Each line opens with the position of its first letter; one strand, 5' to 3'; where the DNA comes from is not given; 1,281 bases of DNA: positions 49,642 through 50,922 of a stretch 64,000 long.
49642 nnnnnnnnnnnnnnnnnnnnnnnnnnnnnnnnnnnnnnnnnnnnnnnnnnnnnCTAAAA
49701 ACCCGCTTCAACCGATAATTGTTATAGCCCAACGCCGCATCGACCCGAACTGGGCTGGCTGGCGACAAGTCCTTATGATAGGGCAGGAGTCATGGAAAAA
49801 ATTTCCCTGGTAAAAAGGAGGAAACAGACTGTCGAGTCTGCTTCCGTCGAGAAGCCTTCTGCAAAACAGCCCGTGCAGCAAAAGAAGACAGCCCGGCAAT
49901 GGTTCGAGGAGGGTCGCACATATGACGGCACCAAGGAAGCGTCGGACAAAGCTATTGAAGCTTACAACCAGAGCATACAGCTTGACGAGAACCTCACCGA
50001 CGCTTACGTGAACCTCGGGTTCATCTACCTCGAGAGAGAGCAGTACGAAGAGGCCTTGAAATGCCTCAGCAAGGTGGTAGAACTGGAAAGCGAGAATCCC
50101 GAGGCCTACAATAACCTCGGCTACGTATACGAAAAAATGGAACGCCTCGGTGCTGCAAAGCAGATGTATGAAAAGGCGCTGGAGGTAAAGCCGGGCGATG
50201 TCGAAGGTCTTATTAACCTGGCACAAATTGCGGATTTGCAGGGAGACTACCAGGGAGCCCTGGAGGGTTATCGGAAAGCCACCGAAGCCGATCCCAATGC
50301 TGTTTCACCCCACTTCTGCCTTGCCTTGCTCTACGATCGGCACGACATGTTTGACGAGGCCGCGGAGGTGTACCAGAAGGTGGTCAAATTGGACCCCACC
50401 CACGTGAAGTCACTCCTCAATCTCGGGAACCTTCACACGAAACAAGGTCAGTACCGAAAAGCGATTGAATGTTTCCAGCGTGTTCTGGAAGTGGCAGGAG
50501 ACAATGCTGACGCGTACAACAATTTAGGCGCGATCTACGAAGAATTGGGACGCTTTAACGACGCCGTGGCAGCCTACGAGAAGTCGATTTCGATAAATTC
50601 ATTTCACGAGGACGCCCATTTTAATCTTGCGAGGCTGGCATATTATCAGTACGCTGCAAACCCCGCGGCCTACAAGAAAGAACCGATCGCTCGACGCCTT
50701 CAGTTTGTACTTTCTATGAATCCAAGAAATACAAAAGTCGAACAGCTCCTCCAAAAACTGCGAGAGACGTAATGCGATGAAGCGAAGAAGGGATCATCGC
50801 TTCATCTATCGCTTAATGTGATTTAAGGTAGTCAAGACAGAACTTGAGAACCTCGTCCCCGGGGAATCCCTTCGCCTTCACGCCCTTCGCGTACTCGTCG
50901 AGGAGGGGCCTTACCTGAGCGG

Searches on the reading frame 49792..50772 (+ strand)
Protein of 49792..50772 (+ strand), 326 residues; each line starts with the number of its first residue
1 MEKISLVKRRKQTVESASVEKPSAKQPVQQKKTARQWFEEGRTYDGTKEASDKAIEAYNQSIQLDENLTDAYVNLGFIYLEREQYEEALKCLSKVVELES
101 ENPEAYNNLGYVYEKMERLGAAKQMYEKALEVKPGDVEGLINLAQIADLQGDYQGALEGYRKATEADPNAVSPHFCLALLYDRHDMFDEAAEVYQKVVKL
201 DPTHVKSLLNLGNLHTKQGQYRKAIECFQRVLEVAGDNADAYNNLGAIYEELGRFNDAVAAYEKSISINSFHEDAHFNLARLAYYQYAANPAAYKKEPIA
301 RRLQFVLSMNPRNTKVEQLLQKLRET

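Call 35: search_protein_families(library=pfam, proteins=[window:49792-50772:+], max_evalue=0.00001)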
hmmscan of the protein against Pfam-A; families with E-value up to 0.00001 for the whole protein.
window:49792-50772:+ (326 aa): 29 families (the best 25 are shown)
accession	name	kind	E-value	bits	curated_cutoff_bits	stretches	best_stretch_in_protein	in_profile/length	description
PF00515.34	TPR_1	-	2.1e-55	182.8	27.8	4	206-237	2-33/34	Tetratricopeptide repeat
PF13414.12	TPR_11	-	9.8e-51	169.6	26.8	5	78-116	3-41/42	TPR repeat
PF07719.23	TPR_2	-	3.8e-50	164.3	27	3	206-238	2-34/34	Tetratricopeptide repeat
PF13181.12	TPR_8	-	4.2e-46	151.6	25.7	2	104-135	2-33/34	Tetratricopeptide repeat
PF13431.12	TPR_17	-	1.5e-45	150.1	24.4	2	194-226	2-34/34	Tetratricopeptide repeat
PF13424.12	TPR_12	-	3.5e-31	107.7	30.1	3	207-268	5-74/77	Tetratricopeptide repeat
PF14559.12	TPR_19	-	6.5e-28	97.3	25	3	187-245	7-64/68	Tetratricopeptide repeat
PF13428.12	TPR_14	-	1.5e-27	93.7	23.5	0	103-146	1-44/44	Tetratricopeptide repeat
PF13432.12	TPR_16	-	7.9e-27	93.8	32.7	2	209-266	1-58/65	Tetratricopeptide repeat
PF13176.12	TPR_7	-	1.2e-24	84.6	27.9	1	207-241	1-35/36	Tetratricopeptide repeat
PF13374.12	TPR_10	-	6.7e-23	80.4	27.5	0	239-268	2-31/42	Tetratricopeptide repeat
PF13371.12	TPR_9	-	1.8e-20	73.1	35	2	75-136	1-62/73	Tetratricopeptide repeat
PF23914.1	TPR_CcmH_CycH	-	1.6e-19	70.8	42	2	129-239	42-155/158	Cytochrome c-type biogenesis protein H TPR domain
PF13174.12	TPR_6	-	1.2e-18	66.9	26.3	0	207-233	2-28/33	Tetratricopeptide repeat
PF25063.1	ARM_TT21_C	-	4e-18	66.5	35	2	206-270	96-160/209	Tetratricopeptide repeat protein 21 C-terminal ARM domain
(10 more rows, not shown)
